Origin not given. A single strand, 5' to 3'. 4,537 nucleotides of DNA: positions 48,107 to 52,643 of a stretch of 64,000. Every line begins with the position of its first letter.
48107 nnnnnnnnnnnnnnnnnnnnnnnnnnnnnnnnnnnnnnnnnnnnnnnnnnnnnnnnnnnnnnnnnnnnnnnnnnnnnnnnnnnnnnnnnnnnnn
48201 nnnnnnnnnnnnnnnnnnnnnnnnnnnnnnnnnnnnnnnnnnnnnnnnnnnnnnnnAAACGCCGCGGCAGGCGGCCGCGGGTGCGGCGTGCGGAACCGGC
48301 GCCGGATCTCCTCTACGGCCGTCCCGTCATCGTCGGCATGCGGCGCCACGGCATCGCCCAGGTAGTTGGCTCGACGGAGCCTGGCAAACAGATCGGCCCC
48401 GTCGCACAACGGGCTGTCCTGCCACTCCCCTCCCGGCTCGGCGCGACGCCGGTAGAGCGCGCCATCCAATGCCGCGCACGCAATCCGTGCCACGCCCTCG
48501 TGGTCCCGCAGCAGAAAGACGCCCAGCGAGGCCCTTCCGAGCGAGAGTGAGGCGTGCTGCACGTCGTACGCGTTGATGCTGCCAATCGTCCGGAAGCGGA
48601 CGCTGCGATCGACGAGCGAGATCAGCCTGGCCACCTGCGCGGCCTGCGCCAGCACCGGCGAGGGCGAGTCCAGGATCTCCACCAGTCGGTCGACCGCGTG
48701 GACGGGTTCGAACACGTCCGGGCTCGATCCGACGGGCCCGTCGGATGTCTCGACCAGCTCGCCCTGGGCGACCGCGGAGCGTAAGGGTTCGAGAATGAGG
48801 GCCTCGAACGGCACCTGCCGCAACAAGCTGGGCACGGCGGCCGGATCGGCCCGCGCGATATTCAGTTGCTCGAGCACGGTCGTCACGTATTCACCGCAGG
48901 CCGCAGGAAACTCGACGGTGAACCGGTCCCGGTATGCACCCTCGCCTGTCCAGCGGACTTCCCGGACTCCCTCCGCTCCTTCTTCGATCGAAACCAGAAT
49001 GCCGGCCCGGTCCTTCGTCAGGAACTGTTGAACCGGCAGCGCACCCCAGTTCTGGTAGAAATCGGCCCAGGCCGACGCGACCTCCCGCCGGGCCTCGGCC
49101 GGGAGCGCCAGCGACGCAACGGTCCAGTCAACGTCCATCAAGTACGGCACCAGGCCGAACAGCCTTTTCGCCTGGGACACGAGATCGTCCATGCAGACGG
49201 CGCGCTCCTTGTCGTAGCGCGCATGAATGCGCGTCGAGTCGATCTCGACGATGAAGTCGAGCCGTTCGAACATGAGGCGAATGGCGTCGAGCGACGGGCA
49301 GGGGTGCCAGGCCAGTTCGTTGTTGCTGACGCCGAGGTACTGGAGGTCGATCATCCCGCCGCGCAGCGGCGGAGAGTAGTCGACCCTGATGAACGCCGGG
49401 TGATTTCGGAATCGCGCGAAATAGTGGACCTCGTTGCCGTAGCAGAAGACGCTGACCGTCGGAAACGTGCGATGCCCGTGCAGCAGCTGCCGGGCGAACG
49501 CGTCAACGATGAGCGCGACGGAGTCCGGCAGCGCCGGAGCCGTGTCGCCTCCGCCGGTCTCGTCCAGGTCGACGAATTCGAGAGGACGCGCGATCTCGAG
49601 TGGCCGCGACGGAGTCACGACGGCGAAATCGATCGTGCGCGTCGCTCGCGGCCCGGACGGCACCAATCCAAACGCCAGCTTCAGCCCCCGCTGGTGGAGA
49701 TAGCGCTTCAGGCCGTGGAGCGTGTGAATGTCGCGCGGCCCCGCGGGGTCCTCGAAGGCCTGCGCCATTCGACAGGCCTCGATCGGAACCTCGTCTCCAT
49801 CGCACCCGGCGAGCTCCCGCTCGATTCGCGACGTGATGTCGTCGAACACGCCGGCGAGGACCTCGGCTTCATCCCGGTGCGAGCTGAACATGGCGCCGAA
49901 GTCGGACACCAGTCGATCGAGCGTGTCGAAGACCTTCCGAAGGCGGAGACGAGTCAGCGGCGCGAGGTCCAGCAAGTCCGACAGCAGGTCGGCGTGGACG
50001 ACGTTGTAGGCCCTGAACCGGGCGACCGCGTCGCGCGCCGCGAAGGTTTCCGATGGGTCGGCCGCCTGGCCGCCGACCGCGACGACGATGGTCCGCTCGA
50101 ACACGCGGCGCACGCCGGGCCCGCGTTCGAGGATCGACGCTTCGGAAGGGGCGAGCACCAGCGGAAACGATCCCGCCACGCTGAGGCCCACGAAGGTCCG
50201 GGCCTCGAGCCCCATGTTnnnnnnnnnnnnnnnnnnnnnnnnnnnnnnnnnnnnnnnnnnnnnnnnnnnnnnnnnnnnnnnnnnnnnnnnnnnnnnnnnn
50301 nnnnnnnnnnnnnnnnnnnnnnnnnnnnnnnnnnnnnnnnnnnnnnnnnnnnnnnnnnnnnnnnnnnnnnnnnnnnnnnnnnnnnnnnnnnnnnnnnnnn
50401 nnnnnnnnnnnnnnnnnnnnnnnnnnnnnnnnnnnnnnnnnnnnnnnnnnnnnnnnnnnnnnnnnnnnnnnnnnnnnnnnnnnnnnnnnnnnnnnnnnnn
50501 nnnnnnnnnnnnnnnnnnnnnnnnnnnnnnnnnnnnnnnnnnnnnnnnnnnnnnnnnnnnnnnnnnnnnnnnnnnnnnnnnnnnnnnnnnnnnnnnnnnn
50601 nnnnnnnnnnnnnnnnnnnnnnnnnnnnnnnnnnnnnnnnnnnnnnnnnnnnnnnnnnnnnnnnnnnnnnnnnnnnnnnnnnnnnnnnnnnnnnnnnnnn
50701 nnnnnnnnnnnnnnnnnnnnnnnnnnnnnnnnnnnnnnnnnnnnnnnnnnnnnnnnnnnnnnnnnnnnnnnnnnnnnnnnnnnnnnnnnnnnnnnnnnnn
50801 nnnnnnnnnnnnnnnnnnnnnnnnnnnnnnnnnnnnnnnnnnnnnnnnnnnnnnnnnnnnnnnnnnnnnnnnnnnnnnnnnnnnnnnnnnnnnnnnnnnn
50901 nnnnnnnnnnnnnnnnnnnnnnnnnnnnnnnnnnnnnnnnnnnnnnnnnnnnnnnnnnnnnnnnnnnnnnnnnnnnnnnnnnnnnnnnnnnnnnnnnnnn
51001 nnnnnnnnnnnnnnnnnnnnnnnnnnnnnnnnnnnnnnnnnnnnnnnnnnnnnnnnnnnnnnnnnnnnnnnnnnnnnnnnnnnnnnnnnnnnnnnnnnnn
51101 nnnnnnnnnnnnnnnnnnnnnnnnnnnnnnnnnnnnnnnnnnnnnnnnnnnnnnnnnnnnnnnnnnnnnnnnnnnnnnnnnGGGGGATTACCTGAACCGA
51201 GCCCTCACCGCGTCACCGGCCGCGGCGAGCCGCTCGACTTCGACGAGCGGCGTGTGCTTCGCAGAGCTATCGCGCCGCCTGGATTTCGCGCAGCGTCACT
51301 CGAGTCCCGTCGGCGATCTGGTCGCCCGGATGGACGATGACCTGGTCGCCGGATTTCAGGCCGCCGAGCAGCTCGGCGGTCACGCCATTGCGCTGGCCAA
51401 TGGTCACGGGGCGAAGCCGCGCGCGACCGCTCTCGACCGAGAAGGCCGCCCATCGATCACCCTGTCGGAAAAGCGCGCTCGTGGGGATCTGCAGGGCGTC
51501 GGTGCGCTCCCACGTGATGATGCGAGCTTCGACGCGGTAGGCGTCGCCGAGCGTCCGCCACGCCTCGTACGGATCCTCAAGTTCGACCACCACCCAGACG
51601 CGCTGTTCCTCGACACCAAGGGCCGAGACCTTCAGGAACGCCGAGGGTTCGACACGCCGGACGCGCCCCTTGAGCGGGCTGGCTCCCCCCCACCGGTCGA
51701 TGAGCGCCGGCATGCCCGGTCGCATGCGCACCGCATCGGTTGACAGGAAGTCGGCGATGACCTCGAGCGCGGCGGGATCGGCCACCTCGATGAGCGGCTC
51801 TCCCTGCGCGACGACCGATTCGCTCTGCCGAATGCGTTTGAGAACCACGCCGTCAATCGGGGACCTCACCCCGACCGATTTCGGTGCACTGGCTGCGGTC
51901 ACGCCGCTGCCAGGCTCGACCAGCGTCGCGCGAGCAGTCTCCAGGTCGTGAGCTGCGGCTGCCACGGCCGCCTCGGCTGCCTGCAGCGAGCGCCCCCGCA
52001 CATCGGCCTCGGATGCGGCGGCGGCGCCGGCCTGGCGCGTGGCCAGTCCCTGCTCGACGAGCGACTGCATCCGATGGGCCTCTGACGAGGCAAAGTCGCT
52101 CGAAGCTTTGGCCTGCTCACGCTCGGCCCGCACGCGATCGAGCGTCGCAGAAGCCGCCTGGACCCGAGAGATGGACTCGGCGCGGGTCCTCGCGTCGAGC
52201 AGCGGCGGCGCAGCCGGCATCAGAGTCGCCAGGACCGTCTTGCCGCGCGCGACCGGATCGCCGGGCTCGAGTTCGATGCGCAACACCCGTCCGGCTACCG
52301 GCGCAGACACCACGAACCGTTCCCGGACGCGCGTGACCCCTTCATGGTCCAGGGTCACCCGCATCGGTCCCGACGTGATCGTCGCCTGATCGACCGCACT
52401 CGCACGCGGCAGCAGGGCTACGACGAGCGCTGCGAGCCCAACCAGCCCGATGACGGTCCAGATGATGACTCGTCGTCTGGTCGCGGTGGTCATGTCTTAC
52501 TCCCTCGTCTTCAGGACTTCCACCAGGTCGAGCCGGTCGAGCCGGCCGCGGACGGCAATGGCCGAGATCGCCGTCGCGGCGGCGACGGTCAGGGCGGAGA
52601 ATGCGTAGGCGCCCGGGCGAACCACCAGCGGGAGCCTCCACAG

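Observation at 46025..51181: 1,718-aa dikinase-like giant with an unrecognised ~975-aa N-terminus and a glucan-water-dikinase-like domain order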

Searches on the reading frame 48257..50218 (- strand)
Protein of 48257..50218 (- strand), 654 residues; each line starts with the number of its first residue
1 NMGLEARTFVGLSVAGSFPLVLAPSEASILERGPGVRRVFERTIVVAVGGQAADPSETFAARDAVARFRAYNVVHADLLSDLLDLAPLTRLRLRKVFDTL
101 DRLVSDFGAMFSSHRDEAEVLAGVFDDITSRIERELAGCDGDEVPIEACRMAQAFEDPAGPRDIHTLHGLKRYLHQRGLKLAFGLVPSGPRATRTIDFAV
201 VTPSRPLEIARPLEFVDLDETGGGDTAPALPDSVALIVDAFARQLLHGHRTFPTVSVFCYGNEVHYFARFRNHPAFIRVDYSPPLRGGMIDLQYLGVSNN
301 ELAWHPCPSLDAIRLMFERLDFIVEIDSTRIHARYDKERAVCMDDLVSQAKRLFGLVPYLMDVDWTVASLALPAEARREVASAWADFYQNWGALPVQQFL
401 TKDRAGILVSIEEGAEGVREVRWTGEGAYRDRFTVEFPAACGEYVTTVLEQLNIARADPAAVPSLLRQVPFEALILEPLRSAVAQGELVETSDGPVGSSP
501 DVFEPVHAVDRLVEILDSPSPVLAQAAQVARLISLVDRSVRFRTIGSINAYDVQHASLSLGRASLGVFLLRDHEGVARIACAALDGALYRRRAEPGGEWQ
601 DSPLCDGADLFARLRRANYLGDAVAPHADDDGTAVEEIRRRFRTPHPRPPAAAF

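Call 39: search_protein_families(library=pfam, alignment_id=A3, max_evalue=1)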
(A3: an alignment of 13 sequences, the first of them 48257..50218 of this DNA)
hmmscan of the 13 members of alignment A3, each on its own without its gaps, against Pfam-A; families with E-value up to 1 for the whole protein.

A. member 1, window:48257-50218:- (654 aa): 0 families

B. families by the number of members that match (of 13 scanned): 1 family
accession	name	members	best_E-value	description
PF18734.6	HEPN_AbiU2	1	0.17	AbiU2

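Call 47: search_protein_representatives(alignment_id=A3)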
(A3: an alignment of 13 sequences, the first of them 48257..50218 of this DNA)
Query: 13 sequences, 658 profile positions. Proteins with E-value up to 0.001 (for the whole library): 227; up to 1e-10: 185; up to 1e-30: 152. The best 150 are listed.
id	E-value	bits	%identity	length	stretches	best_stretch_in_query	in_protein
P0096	1.4e-293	991.8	-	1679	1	1-657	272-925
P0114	6.9e-292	986.1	-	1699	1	1-656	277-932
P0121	2.5e-281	951.3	-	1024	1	1-635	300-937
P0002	4.7e-281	950.4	-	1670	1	1-657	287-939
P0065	2.8e-278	941.2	-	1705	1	1-652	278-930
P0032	1.2e-274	929.2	-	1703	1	1-650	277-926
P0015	3.6e-266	901.2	-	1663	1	1-655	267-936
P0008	1.2e-265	899.5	-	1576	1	1-654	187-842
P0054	7.7e-265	896.8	-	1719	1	1-648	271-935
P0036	2.0e-260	882.2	-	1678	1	1-653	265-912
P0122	1.6e-259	879.2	-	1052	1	2-652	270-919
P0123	1.0e-255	866.6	-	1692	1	1-651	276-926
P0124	7.9e-255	863.7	-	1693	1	1-652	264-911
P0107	2.9e-253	858.5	-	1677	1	1-644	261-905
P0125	1.1e-250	850.1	-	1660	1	1-654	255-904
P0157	1.0e-223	760.9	-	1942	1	4-655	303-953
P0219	5.2e-80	286.1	-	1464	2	2-397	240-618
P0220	9.2e-80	285.2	-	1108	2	376-541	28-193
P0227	5.2e-56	206.8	-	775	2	348-445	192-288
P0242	1.0e-38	149.6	-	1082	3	524-630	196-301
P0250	1.0e-35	139.7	-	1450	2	291-360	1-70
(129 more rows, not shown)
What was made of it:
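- Tried and rejected: a profile search of 1.84e9 proteins (call 47), where the listed hits were all the same family.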

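Call 66: search_protein_families(library=pfam, proteins=[P0219, P0220, P0242, P0250, P0227, P0157], max_evalue=0.001)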
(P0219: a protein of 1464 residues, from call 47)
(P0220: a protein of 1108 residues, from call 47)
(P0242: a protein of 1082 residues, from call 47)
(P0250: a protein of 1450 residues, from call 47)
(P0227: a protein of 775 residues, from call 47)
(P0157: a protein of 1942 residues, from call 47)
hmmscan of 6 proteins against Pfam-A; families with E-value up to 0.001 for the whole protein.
P0219 (1464 aa): 2 families
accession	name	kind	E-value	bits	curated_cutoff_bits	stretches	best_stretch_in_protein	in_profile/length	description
PF01326.24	PPDK_N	-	3.4e-22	79.6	27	1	1311-1449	168-311/328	Pyruvate phosphate dikinase, AMP/ATP-binding domain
PF00391.29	PEP-utilizers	-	1.5e-10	41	23.1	1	864-967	3-72/72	PEP-utilising enzyme, mobile domain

P0220 (1108 aa): 2 families
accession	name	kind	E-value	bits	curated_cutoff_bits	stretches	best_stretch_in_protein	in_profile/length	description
PF01326.24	PPDK_N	-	1.1e-49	169.9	27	1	744-1075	3-311/328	Pyruvate phosphate dikinase, AMP/ATP-binding domain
PF00391.29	PEP-utilizers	-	8.5e-08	32.1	23.1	1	368-474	4-72/72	PEP-utilising enzyme, mobile domain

P0242 (1082 aa): 2 families
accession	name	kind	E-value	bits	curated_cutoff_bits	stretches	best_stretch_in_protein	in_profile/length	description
PF01326.24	PPDK_N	-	3.4e-59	201.2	27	1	732-1049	2-309/328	Pyruvate phosphate dikinase, AMP/ATP-binding domain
PF00391.29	PEP-utilizers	-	5.6e-12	45.5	23.1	1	361-468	3-72/72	PEP-utilising enzyme, mobile domain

P0250 (1450 aa): 2 families
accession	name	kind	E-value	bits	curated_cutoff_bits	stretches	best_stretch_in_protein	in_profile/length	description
PF01326.24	PPDK_N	-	2.3e-10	40.7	27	1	937-1029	133-226/328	Pyruvate phosphate dikinase, AMP/ATP-binding domain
PF00391.29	PEP-utilizers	-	1.4e-05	25.1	23.1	1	404-445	3-44/72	PEP-utilising enzyme, mobile domain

P0227 (775 aa): 1 family
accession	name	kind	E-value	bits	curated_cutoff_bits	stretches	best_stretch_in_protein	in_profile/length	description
PF00391.29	PEP-utilizers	-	7.5e-12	45.1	23.1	1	539-647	3-72/72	PEP-utilising enzyme, mobile domain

P0157 (1942 aa): 2 families
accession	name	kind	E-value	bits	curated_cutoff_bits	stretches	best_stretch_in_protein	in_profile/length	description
PF01326.24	PPDK_N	-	4.8e-60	204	27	1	1494-1835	2-311/328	Pyruvate phosphate dikinase, AMP/ATP-binding domain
PF00391.29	PEP-utilizers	-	3.1e-08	33.5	23.1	1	990-1036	4-50/72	PEP-utilising enzyme, mobile domain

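Call 85: search_solved_structures(query=A3, max_evalue=10)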
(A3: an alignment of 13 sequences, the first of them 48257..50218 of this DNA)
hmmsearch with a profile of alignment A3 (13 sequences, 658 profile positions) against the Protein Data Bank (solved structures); distinct sequences matched with E-value up to 10: 0.

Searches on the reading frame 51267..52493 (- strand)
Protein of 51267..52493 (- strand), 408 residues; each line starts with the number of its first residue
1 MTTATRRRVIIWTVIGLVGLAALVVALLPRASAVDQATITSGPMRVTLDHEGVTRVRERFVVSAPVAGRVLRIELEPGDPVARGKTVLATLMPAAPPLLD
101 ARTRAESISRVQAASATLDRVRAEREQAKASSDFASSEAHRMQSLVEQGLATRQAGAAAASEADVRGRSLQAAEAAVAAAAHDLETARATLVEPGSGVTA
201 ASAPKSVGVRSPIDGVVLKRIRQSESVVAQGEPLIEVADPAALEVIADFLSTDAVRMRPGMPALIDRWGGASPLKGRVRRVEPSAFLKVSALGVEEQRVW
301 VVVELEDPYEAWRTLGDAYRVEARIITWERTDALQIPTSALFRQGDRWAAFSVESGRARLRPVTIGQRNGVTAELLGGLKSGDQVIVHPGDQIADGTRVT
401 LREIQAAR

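Call 6: search_protein_families(library=pfam, proteins=[window:51267-52493:-], max_evalue=0.001)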
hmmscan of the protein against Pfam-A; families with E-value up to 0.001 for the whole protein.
window:51267-52493:- (408 aa): 2 families
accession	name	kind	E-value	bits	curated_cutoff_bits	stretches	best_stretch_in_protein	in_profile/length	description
PF13437.12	HlyD_3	-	3.7e-17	63.4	22.2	1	209-290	2-85/106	HlyD family secretion protein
PF16576.10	HlyD_D23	-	1.6e-06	28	30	1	61-283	21-186/214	Barrel-sandwich domain of CusB or HlyD membrane-fusion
